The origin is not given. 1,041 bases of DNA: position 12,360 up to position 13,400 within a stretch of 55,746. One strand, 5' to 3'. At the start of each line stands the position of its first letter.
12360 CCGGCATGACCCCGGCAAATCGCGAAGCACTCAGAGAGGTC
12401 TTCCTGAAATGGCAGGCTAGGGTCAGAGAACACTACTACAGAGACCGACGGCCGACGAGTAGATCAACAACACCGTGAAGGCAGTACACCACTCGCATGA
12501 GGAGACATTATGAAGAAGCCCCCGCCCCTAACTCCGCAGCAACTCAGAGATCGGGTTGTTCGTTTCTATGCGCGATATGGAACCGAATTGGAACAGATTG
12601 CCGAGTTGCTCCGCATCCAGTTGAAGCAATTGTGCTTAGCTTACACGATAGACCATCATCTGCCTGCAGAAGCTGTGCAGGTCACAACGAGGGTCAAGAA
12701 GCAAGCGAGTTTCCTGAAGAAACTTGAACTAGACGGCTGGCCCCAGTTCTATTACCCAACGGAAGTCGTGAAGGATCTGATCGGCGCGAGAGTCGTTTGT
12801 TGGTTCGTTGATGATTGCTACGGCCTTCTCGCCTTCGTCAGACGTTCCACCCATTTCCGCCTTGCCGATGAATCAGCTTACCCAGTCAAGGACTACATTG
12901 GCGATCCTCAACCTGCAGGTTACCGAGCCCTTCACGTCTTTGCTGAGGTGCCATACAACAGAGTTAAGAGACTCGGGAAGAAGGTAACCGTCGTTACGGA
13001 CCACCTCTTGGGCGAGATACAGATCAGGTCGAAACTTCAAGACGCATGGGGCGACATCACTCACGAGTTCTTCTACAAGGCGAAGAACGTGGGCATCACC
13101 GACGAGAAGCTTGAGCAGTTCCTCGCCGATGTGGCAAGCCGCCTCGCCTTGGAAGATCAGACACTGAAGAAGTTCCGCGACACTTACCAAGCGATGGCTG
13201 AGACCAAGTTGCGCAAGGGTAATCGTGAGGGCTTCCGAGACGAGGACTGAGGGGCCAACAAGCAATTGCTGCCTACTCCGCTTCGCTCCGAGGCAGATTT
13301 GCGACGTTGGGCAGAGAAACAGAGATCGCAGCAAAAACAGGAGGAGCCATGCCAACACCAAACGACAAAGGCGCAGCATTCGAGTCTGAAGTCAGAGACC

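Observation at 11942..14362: RelA/SpoT-homolog cassette with a TIR/NDT-like partner and a nuclease-fold gene next to the integrase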

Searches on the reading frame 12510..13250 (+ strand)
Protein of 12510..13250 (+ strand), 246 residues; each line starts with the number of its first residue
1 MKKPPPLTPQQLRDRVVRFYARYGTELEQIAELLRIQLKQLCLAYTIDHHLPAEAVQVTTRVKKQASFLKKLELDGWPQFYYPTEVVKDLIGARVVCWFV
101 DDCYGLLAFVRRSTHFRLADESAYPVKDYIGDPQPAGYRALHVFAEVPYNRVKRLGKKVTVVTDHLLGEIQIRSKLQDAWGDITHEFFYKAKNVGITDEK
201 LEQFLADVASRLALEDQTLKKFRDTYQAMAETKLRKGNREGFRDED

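Call 3: search_protein_families(library=pfam, proteins=[window:12510-13250:+], max_evalue=0.1)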
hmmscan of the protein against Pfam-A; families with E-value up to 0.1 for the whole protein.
window:12510-13250:+ (246 aa): 3 families
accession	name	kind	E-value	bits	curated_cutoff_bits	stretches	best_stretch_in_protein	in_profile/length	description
PF04607.23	RelA_SpoT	-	2.3e-18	66.9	27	1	60-192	1-111/113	Region found in RelA / SpoT proteins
PF02787.25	CPSase_L_D3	-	0.07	13.6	26.6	0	171-203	46-78/80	Carbamoyl-phosphate synthetase large chain, oligomerisation domain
PF05698.19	Trigger_C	-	0.09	13.3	22.7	0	190-223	105-138/162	Bacterial trigger factor protein (TF) C-terminus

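Call 4: search_protein_families(library=padloc, proteins=[window:12510-13250:+], max_evalue=0.1)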
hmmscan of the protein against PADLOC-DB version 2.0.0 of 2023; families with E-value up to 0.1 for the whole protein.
window:12510-13250:+ (246 aa): 1 family
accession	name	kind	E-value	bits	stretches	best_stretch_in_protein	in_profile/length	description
PDLC04999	PDC-S33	-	6.4e-15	53.4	1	53-221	63-218/349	-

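Call 6: search_protein_families(library=ncbifam, proteins=[window:12510-13250:+], max_evalue=1)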
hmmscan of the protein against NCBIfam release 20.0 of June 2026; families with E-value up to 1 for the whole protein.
window:12510-13250:+ (246 aa): 5 families
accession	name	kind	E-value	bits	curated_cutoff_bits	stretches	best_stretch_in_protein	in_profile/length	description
NF053588.1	GTPPhKinYjbM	equivalog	7.6e-17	61.7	320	1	28-224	11-190/201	GTP diphosphokinase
TIGR00691.1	spoT_relA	subfamily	2.6e-07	29.3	499.2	1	56-143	206-283/687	RelA/SpoT family protein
NF008124.0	PRK10872.1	equivalog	0.00042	19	728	1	87-148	273-329/744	GTP diphosphokinase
NF008303.0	PRK11092.1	equivalog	0.088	11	947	1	58-143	233-308/702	bifunctional GTP diphosphokinase/guanosine-3',5'-bis pyrophosphate 3'-pyrophosphohydrolase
NF008623.0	PRK11609.1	equivalog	0.16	11.7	174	1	46-95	50-96/213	bifunctional nicotinamidase/pyrazinamidase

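Call 7: search_protein_families(library=phrogs, proteins=[window:12510-13250:+], max_evalue=1)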
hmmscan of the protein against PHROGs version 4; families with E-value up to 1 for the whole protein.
window:12510-13250:+ (246 aa): 5 families
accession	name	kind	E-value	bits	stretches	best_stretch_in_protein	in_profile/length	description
phrog_9640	-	unknown function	1.2e-13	52.1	1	57-230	42-208/365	-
phrog_4773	-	unknown function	1e-08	35.6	1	55-182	69-180/353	-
phrog_32462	-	unknown function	1.2e-06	28.8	1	56-233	47-211/330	-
phrog_4012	-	unknown function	0.027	15.7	1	35-145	62-168/211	-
phrog_17426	-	tail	0.16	12.1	1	177-230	30-82/492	adhesin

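Call 10: search_solved_structures(query=window:12510-13250:+, max_evalue=0.01, show_alignments=2)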
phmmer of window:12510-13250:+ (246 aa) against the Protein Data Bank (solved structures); distinct sequences matched with E-value up to 0.01: 11.
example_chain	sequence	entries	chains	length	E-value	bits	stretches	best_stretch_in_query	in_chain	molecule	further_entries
6fgk_A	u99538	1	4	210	1.9e-16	63.8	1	46-201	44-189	GTP pyrophosphokinase YwaC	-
5f2v_V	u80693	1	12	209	6.6e-16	62.1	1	22-237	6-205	GTP pyrophosphokinase YjbM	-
5ded_D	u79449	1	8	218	7.1e-16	62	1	22-237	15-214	GTP pyrophosphokinase YjbM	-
5dec_A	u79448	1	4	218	7.3e-16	61.9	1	22-237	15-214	GTP pyrophosphokinase YjbM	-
3l9d_A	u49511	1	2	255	8e-13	52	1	49-227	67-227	Putative GTP pyrophosphokinase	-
6ewz_A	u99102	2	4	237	1.4e-11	47.9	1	57-218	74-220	GTP pyrophosphokinase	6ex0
6fgj_A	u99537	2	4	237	1.6e-11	47.7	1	57-217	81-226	GTP pyrophosphokinase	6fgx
2be3_A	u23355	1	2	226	2.1e-09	40.8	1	32-228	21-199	GTP pyrophosphokinase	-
5iqr_8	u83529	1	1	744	0.0038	20.3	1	87-148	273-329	GTP pyrophosphokinase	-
5kps_A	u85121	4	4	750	0.0038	20.3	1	87-148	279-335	GTP pyrophosphokinase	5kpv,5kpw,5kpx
5l3p_z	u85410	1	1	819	0.0046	20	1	87-148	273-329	GTP pyrophosphokinase,GTP pyrophosphokinase,GTP pyrophosphokinase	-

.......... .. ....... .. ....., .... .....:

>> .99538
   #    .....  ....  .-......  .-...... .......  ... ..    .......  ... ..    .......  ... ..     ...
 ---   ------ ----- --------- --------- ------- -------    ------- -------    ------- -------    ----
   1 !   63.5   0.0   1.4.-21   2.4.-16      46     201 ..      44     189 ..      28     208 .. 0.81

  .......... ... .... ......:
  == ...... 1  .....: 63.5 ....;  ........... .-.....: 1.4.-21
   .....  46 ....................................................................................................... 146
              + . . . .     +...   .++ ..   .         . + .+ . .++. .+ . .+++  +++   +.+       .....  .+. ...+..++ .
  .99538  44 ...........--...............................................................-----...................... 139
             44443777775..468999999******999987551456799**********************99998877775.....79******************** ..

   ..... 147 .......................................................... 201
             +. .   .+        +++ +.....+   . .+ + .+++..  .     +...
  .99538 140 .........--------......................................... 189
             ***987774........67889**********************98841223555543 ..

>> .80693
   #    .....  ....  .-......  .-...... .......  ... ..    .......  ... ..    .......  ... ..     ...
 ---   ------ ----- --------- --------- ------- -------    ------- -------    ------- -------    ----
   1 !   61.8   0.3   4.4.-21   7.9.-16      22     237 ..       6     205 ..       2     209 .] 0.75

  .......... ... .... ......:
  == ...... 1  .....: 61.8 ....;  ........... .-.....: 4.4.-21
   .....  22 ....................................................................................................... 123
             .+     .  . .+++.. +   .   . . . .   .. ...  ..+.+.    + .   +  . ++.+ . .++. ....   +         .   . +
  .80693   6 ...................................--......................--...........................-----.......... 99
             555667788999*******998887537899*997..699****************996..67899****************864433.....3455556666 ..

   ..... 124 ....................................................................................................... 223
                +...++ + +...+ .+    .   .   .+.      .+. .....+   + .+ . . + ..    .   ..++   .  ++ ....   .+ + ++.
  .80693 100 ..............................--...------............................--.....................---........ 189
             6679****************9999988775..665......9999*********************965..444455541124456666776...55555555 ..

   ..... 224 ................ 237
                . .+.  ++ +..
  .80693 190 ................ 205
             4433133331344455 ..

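Call 13: find_homologous_proteins(query=window:12510-13250:+, max_evalue=0.00001)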
Query window:12510-13250:+ (246 aa): 458 proteins with E <= 0.00001 among 1244 candidates; the best 120 are listed.
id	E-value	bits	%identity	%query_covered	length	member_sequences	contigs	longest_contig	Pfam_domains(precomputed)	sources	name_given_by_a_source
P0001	6.7e-163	558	100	100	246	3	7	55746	PF04607.24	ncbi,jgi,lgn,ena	jgi:putative GTP pyrophosphokinase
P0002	5.8e-146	503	89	100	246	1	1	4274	PF04607.24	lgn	-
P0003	3.3e-124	431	76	100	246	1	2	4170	PF04607.24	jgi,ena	jgi:putative GTP pyrophosphokinase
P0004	1.1e-120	420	75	100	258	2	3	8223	PF04607.24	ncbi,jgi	jgi:putative GTP pyrophosphokinase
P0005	1.6e-120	419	74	99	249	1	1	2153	PF04607.24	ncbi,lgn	-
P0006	1.7e-120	419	74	100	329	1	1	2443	PF04607.24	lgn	-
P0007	7.2e-117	407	71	100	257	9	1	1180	PF04607.24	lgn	-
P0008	2.8e-115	402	73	97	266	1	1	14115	PF04607.24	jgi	jgi:putative GTP pyrophosphokinase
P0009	4.5e-115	402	71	98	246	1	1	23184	PF04607.24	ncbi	-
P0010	1.3e-111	390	78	89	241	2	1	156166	PF04607.24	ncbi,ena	-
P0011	5.4e-110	385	69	97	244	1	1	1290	PF04607.24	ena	-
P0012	1.5e-109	383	69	98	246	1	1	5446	PF04607.24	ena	-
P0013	4.2e-109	382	76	89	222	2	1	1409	PF04607.24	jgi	jgi:putative GTP pyrophosphokinase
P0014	2.0e-107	377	67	100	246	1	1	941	PF04607.24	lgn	-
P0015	3.3e-107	376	67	97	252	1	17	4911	PF04607.24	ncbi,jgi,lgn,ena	-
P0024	3.9e-103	362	67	97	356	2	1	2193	PF04607.24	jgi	jgi:putative GTP pyrophosphokinase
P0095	5.3e-84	300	56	99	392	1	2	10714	PF04607.24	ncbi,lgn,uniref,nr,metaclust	ncbi:GTP pyrophosphokinase [Herbaspirillum sp. B65]|uniref:GTP pyrophosphokinase n=1 Tax=Herbaspiril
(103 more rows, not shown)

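Call 15: find_related_loci(query=A1, collection=genome_contigs, flank=6000)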
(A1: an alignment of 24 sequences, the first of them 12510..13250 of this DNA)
Query A1 (246 aa) in genome_contigs; peptide patterns used: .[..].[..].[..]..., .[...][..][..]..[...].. (x = any residue, [..] = any of these).
292 stretches matched a pattern; 250 encode a relative of the query (tblastn E <= 1e-3); the best 80 are kept; 79 distinct loci.
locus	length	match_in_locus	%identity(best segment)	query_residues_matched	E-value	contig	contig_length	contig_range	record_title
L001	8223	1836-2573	75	1-246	4e-126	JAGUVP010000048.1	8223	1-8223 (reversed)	MAG: Candidatus Bipolaricaulis sp. isolate DeMMO5_16 c_000000030473, whole genome shotgun sequence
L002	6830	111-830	71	7-246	9e-116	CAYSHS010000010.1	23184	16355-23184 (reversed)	MAG TPA_asm: uncultured Pirellulales bacterium isolate binchicken_co129_178 genome assembly, contig: NODE_6108_length_23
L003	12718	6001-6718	78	7-245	8e-115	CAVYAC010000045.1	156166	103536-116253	MAG: uncultured Verrucomicrobiae bacterium isolate MFD01223.bin.2.30 genome assembly, contig: contig_11729, whole genome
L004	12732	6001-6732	65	1-244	3e-107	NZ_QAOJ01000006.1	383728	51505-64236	Pseudomonas sp. GV071 Ga0189753_106, whole genome shotgun sequence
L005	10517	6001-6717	67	7-245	2e-108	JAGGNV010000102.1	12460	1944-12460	Variovorax paradoxus strain ISL-79 ISL79_103, whole genome shotgun sequence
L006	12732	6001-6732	55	1-246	7e-95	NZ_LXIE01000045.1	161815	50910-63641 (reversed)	Aequorivita soesokkakensis strain RSSK-12 contig_5, whole genome shotgun sequence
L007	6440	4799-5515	57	8-245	1e-91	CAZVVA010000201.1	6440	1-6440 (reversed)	MAG TPA_asm: uncultured Candidatus Sumerlaeota bacterium isolate SRP068000_co3_541 genome assembly, contig: NODE_20793_l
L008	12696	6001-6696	54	8-242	5e-91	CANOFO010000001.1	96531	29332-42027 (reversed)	MAG TPA_asm: uncultured Lachnospiraceae bacterium isolate SRR13921779_bin.8_metawrap_v1.3_MAG genome assembly, contig: N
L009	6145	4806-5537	54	1-246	3e-90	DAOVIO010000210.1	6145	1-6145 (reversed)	MAG TPA_asm: Bacteroidales bacterium isolate CSMAG_1369 CSMAG_1369_k141_111599_length_6145_cov_21.6497, whole genome sho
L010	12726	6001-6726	52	1-246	9e-88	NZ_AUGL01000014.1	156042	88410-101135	Ferrimonas futtsuensis DSM 18154 G505DRAFT_scaffold00011.11_C, whole genome shotgun sequence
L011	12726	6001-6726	52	1-246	1e-87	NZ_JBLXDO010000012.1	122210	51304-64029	MAG: Ferrimonas sp. isolate ES20-10 S20maxbin_out.026RE.5K@12, whole genome shotgun sequence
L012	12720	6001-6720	52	1-244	2e-85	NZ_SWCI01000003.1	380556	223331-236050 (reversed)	Ferrimonas sediminicola strain IMCC35001 NODE_3_length_380556_cov_198.466634, whole genome shotgun sequence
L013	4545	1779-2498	53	1-244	7e-85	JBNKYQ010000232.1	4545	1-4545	MAG: Kordiimonas sp. isolate D1D2.bin.18.strict NODE_232_length_4545_cov_2.157341, whole genome shotgun sequence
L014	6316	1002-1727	49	1-244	3e-84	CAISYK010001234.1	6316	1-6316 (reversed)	MAG: uncultured Bacteroidetes bacterium isolate Kiruna_bin-08168 genome assembly, contig: bin-08168:1234/1288, whole gen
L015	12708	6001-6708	53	6-244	3e-81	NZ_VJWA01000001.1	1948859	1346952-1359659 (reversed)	Glacieibacterium frigidum strain LB1R16 NODE_1_length_1948859_cov_164.405992, whole genome shotgun sequence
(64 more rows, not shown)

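Call 37: find_encoding_contigs(protein=P0002, flank=5000, max_places=3)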
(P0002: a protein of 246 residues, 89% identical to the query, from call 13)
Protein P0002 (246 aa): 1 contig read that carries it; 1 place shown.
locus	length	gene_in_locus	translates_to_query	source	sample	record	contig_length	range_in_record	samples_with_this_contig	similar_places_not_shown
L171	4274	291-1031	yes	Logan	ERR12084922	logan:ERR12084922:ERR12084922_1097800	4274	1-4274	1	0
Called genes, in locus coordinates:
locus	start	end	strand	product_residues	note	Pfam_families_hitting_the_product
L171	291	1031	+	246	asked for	PF04607:RelA_SpoT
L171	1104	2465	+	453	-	-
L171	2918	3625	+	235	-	-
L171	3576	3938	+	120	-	-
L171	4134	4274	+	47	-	?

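Call 39: find_encoding_contigs(protein=P0003, flank=5000, max_places=3)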
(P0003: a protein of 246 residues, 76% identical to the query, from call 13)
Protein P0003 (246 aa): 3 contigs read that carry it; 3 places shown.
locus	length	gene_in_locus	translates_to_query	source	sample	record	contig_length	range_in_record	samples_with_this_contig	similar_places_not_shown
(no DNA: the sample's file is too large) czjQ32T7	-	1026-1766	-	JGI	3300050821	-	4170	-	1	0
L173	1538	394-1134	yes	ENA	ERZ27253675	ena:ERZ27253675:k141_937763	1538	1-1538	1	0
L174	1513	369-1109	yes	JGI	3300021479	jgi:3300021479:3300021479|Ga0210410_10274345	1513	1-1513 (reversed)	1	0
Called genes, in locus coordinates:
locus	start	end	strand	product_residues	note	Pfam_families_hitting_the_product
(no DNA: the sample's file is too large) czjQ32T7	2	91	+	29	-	?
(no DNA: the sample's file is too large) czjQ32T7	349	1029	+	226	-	-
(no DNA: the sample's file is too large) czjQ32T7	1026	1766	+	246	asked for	PF04607:RelA_SpoT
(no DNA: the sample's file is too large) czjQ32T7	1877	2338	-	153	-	-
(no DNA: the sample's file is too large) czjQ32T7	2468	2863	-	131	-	-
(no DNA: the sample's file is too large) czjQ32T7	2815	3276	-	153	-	-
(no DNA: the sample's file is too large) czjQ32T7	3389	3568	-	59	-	-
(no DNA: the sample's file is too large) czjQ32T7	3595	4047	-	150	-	PF00589:Phage_integrase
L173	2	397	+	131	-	?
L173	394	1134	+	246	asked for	PF04607:RelA_SpoT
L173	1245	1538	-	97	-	?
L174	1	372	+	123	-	?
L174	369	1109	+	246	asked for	PF04607:RelA_SpoT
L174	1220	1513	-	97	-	?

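Call 47: search_protein_families(library=pfam, alignment_id=A5, max_evalue=0.001)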
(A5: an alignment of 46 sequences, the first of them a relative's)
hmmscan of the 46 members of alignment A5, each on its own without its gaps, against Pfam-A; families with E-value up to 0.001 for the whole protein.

A. member 1, L005:4825-5943:+ (373 aa): 5 families
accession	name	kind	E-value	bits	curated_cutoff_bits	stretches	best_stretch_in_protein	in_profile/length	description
PF13358.12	DDE_3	-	2.8e-20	73.1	28.6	1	188-330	5-145/146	DDE superfamily endonuclease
PF13551.12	HTH_29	-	5.7e-16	58.8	28.1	1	46-106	1-63/64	Winged helix-turn helix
PF13565.12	HTH_32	-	2.7e-13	50.7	33.7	1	73-144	2-73/73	Homeodomain-like domain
PF13384.12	HTH_23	-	7.2e-13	48.4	24.6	1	41-88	2-49/50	Homeodomain-like domain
PF13518.12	HTH_28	-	2.7e-11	43.8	25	1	45-91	1-47/52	Helix-turn-helix domain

B. families by the number of members that match (of 46 scanned): 54 families (the first 25 are shown)
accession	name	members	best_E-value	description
PF00378.25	ECH_1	3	2.1e-19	Enoyl-CoA hydratase/isomerase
PF02911.23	Formyl_trans_C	3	1e-11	Formyl transferase, C-terminal domain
PF00551.24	Formyl_trans_N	3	2.5e-07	Formyl transferase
PF13852.11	DUF4197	2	1.6e-74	Protein of unknown function (DUF4197)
PF04055.27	Radical_SAM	2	7.2e-13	Radical SAM superfamily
PF02518.31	HATPase_c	2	1.8e-12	Histidine kinase-, DNA gyrase B-, and HSP90-like ATPase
PF13091.12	PLDc_2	2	1.9e-11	PLD-like domain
PF01955.23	CbiZ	1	3.9e-50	Adenosylcobinamide amidohydrolase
PF18849.6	baeRF_family7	1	5.9e-48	Bacterial archaeo-eukaryotic release factor family 7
PF18845.6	baeRF_family3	1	4.7e-43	Bacterial archaeo-eukaryotic release factor family 3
PF13378.12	MR_MLE_C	1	1.6e-41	Enolase C-terminal domain-like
PF18848.6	baeRF_family6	1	8.2e-34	Bacterial archaeo-eukaryotic release factor family 6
PF06161.16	DUF975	1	2.4e-30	Protein of unknown function (DUF975)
PF00625.27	Guanylate_kin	1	2.8e-29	Guanylate kinase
PF00072.30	Response_reg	1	1.3e-27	Response regulator receiver domain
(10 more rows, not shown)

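Call 49: search_protein_families(library=padloc, proteins=[L171:1104-2465:+, L173:47-397:+, L001:2639-3760:+, L003:6802-7374:+], max_evalue=0.001)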
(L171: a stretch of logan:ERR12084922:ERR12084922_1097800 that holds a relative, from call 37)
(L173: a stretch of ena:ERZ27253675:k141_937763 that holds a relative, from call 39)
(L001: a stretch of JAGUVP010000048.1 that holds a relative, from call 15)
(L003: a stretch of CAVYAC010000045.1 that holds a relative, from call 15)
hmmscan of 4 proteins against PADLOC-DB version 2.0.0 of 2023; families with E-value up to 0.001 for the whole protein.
L171:1104-2465:+ (453 aa): 0 families

L173:47-397:+ (116 aa): 0 families

L001:2639-3760:+ (373 aa): 1 family
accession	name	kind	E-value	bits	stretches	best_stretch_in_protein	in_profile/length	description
PDLC04999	PDC-S33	-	1.4e-97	325.3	1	30-354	6-342/349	-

L003:6802-7374:+ (190 aa): 0 families

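Call 53: search_solved_structures(query=A1, max_evalue=1)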
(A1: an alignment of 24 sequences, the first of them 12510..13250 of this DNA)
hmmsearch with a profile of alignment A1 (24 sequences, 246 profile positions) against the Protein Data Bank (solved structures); distinct sequences matched with E-value up to 1: 24.
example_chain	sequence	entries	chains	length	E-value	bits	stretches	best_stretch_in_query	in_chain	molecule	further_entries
6fgk_A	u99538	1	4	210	3.3e-21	79.2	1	50-196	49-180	GTP pyrophosphokinase YwaC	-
5ded_D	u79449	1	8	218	4.2e-19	72.3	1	20-223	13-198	GTP pyrophosphokinase YjbM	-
5f2v_V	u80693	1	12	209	4.6e-19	72.2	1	21-224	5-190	GTP pyrophosphokinase YjbM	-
5dec_A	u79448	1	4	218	5e-19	72.1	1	22-223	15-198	GTP pyrophosphokinase YjbM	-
6ewz_A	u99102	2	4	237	5.4e-19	72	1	57-219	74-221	GTP pyrophosphokinase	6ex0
6fgj_A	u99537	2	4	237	5.7e-19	71.9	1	57-219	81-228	GTP pyrophosphokinase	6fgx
2be3_A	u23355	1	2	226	9.4e-19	71.2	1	34-225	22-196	GTP pyrophosphokinase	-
3l9d_A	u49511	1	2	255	4.8e-17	65.6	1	34-223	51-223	Putative GTP pyrophosphokinase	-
9erv_A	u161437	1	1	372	6.3e-06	29.2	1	50-181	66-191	RelA/SpoT family protein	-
7ztb_A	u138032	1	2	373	6.3e-06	29.2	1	50-181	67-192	RelA/SpoT family protein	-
5iqr_8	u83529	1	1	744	0.003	20.4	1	57-144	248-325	GTP pyrophosphokinase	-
5kps_A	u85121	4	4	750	0.003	20.4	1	57-144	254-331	GTP pyrophosphokinase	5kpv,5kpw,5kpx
5l3p_z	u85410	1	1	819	0.0035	20.2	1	57-144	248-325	GTP pyrophosphokinase,GTP pyrophosphokinase,GTP pyrophosphokinase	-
5xnx_A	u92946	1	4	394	0.0057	19.5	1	85-143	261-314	Bifunctional (p)ppGpp synthase/hydrolase RelA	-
9s6k_B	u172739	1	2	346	0.019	17.8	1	55-142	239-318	GTP pyrophosphokinase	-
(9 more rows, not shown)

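Call 85: find_related_loci(query=A1, collection=viral_contigs, flank=4000)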
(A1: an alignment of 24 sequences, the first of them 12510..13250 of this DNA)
Query A1 (246 aa) in viral_contigs; peptide patterns used: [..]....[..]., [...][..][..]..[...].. (x = any residue, [..] = any of these).
126 stretches matched a pattern, but none encodes a relative of the query by tblastn (E <= 1e-3).

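Call 95: search_protein_families(library=pfam, proteins=[P0095, P0024, L001:2639-3760:+], max_evalue=0.001)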
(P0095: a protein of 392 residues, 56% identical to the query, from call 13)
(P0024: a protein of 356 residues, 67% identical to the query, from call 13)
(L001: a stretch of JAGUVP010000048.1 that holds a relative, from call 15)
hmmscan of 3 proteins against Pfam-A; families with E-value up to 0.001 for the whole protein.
P0095 (392 aa): 1 family
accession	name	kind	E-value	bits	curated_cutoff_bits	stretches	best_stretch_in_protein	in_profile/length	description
PF04607.23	RelA_SpoT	-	8.2e-22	78.1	27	1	79-209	1-112/113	Region found in RelA / SpoT proteins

P0024 (356 aa): 1 family
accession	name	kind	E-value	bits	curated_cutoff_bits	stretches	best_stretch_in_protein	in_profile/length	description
PF04607.23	RelA_SpoT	-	1.2e-22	80.7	27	1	170-302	1-111/113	Region found in RelA / SpoT proteins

L001:2639-3760:+ (373 aa): 1 family
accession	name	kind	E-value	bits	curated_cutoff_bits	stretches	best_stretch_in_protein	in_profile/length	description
PF04607.23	RelA_SpoT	-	2.2e-14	54.2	27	1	88-199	1-99/113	Region found in RelA / SpoT proteins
